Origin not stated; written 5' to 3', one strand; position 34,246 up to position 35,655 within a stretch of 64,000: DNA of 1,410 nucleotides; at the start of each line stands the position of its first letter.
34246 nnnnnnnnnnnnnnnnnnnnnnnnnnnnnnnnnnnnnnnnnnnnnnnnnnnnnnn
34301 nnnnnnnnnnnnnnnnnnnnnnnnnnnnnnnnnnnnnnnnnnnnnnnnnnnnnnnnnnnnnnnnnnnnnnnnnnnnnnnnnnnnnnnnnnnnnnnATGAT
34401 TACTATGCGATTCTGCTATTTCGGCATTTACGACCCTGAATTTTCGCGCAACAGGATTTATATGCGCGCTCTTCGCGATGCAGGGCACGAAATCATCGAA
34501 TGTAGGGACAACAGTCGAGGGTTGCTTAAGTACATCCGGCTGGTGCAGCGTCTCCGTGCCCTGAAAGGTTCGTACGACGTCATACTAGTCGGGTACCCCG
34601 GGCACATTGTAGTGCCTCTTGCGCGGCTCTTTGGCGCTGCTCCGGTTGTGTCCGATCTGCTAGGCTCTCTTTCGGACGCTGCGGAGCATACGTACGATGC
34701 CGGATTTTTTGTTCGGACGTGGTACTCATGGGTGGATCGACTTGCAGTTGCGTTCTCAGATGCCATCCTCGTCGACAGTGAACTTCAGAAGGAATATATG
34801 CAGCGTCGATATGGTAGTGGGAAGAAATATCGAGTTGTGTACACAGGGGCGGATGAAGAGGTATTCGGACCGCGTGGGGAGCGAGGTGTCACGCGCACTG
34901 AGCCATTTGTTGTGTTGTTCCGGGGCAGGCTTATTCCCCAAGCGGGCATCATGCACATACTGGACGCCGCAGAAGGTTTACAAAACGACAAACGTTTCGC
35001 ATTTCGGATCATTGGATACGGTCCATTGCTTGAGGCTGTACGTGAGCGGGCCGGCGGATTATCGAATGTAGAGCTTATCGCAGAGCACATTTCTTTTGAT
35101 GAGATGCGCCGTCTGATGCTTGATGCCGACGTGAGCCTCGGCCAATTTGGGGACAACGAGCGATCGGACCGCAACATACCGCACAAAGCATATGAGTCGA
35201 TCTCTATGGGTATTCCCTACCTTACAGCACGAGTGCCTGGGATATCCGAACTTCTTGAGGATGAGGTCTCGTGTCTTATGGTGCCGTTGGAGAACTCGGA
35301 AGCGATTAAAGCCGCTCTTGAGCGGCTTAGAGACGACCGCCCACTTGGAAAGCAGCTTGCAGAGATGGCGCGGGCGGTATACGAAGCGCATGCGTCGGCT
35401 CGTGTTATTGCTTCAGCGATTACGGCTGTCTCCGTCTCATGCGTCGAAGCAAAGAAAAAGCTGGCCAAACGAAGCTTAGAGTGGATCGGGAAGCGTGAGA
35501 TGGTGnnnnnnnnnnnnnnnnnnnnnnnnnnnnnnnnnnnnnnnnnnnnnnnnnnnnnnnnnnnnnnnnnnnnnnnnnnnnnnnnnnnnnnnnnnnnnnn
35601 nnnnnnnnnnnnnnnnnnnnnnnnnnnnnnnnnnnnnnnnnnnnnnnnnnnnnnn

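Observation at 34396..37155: Single 919-aa polypeptide fusing a cytoplasmic GT-B glycosyltransferase to an ArnT/PMT-like GT-C membrane glycosyltransferase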

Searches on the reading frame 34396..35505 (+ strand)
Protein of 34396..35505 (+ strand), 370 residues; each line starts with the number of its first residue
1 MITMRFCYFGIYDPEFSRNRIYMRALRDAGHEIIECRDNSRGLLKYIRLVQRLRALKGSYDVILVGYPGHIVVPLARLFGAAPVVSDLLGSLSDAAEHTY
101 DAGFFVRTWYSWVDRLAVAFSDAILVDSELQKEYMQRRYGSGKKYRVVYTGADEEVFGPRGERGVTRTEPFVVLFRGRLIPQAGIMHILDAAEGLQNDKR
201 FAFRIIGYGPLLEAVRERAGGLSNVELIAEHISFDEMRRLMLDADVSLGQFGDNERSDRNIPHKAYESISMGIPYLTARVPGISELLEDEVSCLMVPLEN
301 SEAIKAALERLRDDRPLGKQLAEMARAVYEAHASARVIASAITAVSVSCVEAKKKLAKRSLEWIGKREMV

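Call 18: search_solved_structures(query=window:34396-35505:+, max_evalue=0.01, show_alignments=2)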
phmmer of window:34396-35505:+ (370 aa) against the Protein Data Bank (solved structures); distinct sequences matched with E-value up to 0.01: 4.
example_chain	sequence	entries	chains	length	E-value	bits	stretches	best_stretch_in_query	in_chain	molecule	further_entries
8dqd_A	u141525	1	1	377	0.00026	23.5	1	115-327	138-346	N, N'-diacetylbacillosaminyl-diphospho-undecaprenol alpha-1,3-N-acetylgalactosaminyltransf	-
8dvz_A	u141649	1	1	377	0.00059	22.4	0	115-327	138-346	N, N'-diacetylbacillosaminyl-diphospho-undecaprenol alpha-1,3-N-acetylgalactosaminyltransf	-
8dvw_A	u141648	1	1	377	0.00095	21.7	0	115-327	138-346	N, N'-diacetylbacillosaminyl-diphospho-undecaprenol alpha-1,3-N-acetylgalactosaminyltransf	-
6kih_A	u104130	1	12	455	0.0061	19.1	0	113-333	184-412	Tll1590 protein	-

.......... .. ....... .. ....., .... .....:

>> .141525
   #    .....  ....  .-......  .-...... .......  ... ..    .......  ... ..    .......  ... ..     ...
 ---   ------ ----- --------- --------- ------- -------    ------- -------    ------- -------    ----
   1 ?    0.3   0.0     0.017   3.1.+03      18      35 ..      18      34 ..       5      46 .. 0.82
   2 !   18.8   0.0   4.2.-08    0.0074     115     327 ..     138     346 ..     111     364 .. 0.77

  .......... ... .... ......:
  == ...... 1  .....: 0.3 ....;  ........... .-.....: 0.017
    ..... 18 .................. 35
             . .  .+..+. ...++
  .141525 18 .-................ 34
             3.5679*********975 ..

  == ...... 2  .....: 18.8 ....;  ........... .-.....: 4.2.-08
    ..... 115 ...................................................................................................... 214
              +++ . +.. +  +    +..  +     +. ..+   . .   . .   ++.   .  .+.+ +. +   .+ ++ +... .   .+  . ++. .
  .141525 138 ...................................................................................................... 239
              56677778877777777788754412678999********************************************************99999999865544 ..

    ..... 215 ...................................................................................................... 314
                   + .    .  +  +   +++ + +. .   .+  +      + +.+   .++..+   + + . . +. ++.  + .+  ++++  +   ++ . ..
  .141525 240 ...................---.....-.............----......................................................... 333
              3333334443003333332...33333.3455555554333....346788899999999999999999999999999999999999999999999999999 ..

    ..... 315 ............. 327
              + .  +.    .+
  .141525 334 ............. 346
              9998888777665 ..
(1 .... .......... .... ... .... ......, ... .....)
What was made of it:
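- Checked: The canonical site, located by alignment to PglA (call 18), reads R259-NIPHKAY-E267.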

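Call 25: find_homologous_proteins(query=window:34396-35475:+, max_evalue=0.001)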
Query window:34396-35475:+ (360 aa): 147 proteins with E <= 0.001 among 8000 candidates; the best 120 are listed.
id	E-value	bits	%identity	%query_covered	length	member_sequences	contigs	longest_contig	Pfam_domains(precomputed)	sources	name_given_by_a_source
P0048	9.1e-97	342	49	94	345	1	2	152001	PF00534.27,PF13524.13,PF13439.13,PF13692.13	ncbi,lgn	-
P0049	4.2e-96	340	50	94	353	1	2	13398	PF00534.27,PF13524.13,PF13692.13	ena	-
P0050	5.4e-92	327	52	84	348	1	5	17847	PF00534.27,PF13692.13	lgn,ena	-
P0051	3.0e-91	324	50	86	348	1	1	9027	PF00534.27,PF13524.13,PF13439.13,PF13692.13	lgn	-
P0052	3.2e-91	324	46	94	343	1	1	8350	PF00534.27,PF13524.13,PF13692.13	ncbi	-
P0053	1.5e-90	322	46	94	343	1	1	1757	PF00534.27,PF13692.13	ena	-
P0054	3.0e-90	321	46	95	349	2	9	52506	PF00534.27,PF13439.13,PF13692.13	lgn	-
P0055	7.9e-90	320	44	96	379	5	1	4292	PF00534.27,PF13524.13,PF13692.13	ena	-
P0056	1.2e-88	316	46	95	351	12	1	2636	PF00534.27,PF13692.13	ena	-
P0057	3.1e-88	314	50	88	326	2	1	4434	PF00534.27,PF13524.13,PF13692.13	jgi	-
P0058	7.7e-88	313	44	97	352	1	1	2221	PF00534.27,PF13692.13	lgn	-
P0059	1.0e-87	313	47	94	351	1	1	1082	PF00534.27,PF13524.13,PF13439.13,PF13692.13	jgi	jgi:glycosyltransferase involved in cell wall biosynthesis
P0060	4.0e-87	311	46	91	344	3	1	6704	PF00534.27,PF13524.13,PF13692.13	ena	-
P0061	6.4e-87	310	46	96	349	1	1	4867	PF00534.27,PF13692.13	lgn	-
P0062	1.4e-85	306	45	91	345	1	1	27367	PF00534.27,PF13692.13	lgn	-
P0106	7.8e-76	274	41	95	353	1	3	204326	PF00534.27,PF13692.13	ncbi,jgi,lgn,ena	ncbi:MAG TPA: glycosyltransferase [Candidatus Paceibacterota bacterium]|jgi:Glycosyltransferase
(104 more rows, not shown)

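Call 28: find_encoding_contigs(protein=P0048, flank=7000, max_places=1)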
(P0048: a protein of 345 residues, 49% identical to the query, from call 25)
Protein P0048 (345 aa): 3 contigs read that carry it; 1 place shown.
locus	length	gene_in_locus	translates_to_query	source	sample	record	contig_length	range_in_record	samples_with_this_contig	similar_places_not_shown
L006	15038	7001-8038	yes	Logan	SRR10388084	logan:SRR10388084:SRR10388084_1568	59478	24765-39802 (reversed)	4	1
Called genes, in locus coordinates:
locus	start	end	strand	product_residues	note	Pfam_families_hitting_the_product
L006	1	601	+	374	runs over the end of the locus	PF00106:adh_short (weak), PF01073:3Beta_HSD, PF01370:Epimerase, PF07993:NAD_binding_4, PF16363:GDP_Man_Dehyd, PF01370:Epimerase, PF04321:RmlD_sub_bind, PF16363:GDP_Man_Dehyd, +2 more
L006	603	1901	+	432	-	PF03721:UDPG_MGDP_dh_N, PF00984:UDPG_MGDP_dh, PF03720:UDPG_MGDP_dh_C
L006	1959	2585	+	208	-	PF13580:SIS_2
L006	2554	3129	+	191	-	PF00702:Hydrolase, PF08645:PNK3P (weak), PF13419:HAD_2, PF13242:Hydrolase_like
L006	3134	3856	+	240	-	PF00923:TAL_FSA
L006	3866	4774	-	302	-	PF02475:TRM5-TYW2_MTfase, PF05050:Methyltransf_21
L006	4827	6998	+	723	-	PF00535:Glycos_transf_2, PF13641:Glyco_tranf_2_3, PF13231:PMT_2 (weak)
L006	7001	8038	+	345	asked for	PF13439:Glyco_transf_4 (weak), PF00534:Glycos_transf_1, PF13692:Glyco_trans_1_4, PF13524:Glyco_trans_1_2 (weak)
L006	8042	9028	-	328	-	PF01501:Glyco_transf_8 (weak)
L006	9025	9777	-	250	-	PF13489:Methyltransf_23, PF08241:Methyltransf_11, PF08242:Methyltransf_12, PF13649:Methyltransf_25 (weak), PF13847:Methyltransf_31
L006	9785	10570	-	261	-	-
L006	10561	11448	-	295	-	PF00535:Glycos_transf_2 (weak)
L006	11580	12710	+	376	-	-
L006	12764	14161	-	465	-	-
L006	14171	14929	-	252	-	PF02348:CTP_transf_3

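Call 29: find_encoding_contigs(protein=P0106, flank=7000, max_places=1)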
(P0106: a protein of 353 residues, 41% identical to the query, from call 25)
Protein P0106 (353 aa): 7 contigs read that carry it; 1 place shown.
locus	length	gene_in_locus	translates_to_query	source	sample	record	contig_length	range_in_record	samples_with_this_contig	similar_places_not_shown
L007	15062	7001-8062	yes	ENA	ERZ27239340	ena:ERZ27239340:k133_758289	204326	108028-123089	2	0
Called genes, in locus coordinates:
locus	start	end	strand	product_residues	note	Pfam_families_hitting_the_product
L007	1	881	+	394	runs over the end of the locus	PF00535:Glycos_transf_2, PF10111:Glyco_tranf_2_2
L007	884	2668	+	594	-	PF00535:Glycos_transf_2, PF13641:Glyco_tranf_2_3 (weak), PF13231:PMT_2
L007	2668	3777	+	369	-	PF01757:Acyl_transf_3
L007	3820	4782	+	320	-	PF00535:Glycos_transf_2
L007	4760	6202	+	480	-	PF09594:GT87 (weak), PF13231:PMT_2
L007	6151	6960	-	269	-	PF01209:Ubie_methyltran, PF03141:Methyltransf_29 (weak), PF05175:MTS (weak), PF13489:Methyltransf_23, PF08241:Methyltransf_11, PF08242:Methyltransf_12, PF13649:Methyltransf_25, PF13847:Methyltransf_31, +1 more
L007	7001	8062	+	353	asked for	PF00534:Glycos_transf_1, PF13692:Glyco_trans_1_4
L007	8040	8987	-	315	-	-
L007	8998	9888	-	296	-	-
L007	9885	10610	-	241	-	PF13489:Methyltransf_23, PF08241:Methyltransf_11, PF08242:Methyltransf_12 (weak), PF13649:Methyltransf_25 (faint), PF13847:Methyltransf_31 (weak)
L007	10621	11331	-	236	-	PF01531:Glyco_transf_11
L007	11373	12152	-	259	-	PF03269:DUF268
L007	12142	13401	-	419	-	PF00005:ABC_tran, PF14524:Wzt_C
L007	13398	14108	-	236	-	PF01061:ABC2_membrane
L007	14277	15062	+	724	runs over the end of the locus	PF04932:Wzy_C, PF13424:TPR_12 (faint), PF13432:TPR_16 (faint), PF23914:TPR_CcmH_CycH (faint), PF00515:TPR_1 (faint), PF07719:TPR_2 (faint), PF13174:TPR_6 (faint), PF14559:TPR_19 (weak), +5 more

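Call 64: find_related_loci(query=A4, collection=genome_contigs, flank=8000)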
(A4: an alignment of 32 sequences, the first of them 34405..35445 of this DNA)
Query A4 (347 aa) in genome_contigs; peptide patterns used: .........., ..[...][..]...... (x = any residue, [..] = any of these).
276 stretches matched a pattern; 271 encode a relative of the query (tblastn E <= 1e-3); the best 80 are kept; 80 distinct loci.
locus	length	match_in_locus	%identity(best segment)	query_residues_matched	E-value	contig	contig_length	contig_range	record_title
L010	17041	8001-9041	88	1-347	0e+0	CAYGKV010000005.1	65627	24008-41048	MAG TPA_asm: uncultured Candidatus Saccharibacteria bacterium isolate ERP113451_co5_294 genome assembly, contig: NODE_89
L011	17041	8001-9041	89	1-347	0e+0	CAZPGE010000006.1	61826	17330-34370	MAG TPA_asm: uncultured Candidatus Saccharibacteria bacterium isolate ERP113451_co1_69 genome assembly, contig: NODE_333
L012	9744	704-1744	88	1-347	0e+0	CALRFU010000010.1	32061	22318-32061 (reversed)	MAG: Candidatus Nomurabacteria bacterium isolate TH-08apr19-232 genome assembly, contig: TH-08apr19-C3499, whole genome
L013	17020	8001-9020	63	1-342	4e-137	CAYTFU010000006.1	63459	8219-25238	MAG TPA_asm: uncultured Candidatus Saccharibacteria bacterium isolate ERP113451_co1_10 genome assembly, contig: NODE_305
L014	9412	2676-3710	59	1-343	1e-129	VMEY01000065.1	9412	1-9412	MAG: Parcubacteria group bacterium Athens0416_74 Athens041674_scaffold_11775, whole genome shotgun sequence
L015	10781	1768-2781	49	1-339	1e-103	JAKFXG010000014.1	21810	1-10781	MAG: Candidatus Parcubacteria bacterium isolate ND2_Bin_26 ND2_0000250, whole genome shotgun sequence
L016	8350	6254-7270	46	1-337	1e-101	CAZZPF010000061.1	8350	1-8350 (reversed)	MAG TPA_asm: uncultured Candidatus Saccharibacteria bacterium isolate binchicken_co203_538 genome assembly, contig: k141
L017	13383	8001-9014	46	4-342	4e-99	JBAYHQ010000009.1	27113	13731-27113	MAG: Candidatus Paceibacterota bacterium isolate SO_2016_GW1_153 scaffold03135_OW334_2016, whole genome shotgun sequence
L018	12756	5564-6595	45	1-342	5e-98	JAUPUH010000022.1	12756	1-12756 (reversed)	MAG: Patescibacteria group bacterium isolate erpe_2018_sw_15hr_WHONDRS-SW48-000090_B_bin.52 scaffold_163588, whole genom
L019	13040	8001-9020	47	1-342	2e-97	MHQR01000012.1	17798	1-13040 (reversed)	MAG: Candidatus Sungbacteria bacterium RIFCSPLOWO2_01_FULL_54_21 rifcsplowo2_01_scaffold_21213, whole genome shotgun seq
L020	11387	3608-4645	40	1-346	5e-90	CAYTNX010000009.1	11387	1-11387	MAG TPA_asm: uncultured Candidatus Saccharibacteria bacterium isolate SRP278252_co2_57 genome assembly, contig: NODE_120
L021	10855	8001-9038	43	1-346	3e-89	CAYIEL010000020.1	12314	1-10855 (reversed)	MAG TPA_asm: uncultured Candidatus Saccharibacteria bacterium isolate ERP119705_co18_447 genome assembly, contig: NODE_6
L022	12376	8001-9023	42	1-339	9e-88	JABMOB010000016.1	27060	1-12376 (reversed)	MAG: Parcubacteria group bacterium isolate bin.649 k141_3418317, whole genome shotgun sequence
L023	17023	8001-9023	42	1-342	2e-87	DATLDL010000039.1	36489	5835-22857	MAG TPA_asm: Candidatus Paceibacterota bacterium isolate SMAG_U14349 k141_7772028, whole genome shotgun sequence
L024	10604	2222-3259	43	3-344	5e-87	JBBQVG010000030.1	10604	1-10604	MAG: Candidatus Paceibacteria bacterium isolate Co_metawrap_1985 Cmw_1985_k141_13240840_length_10604_cov_8.0000, whole g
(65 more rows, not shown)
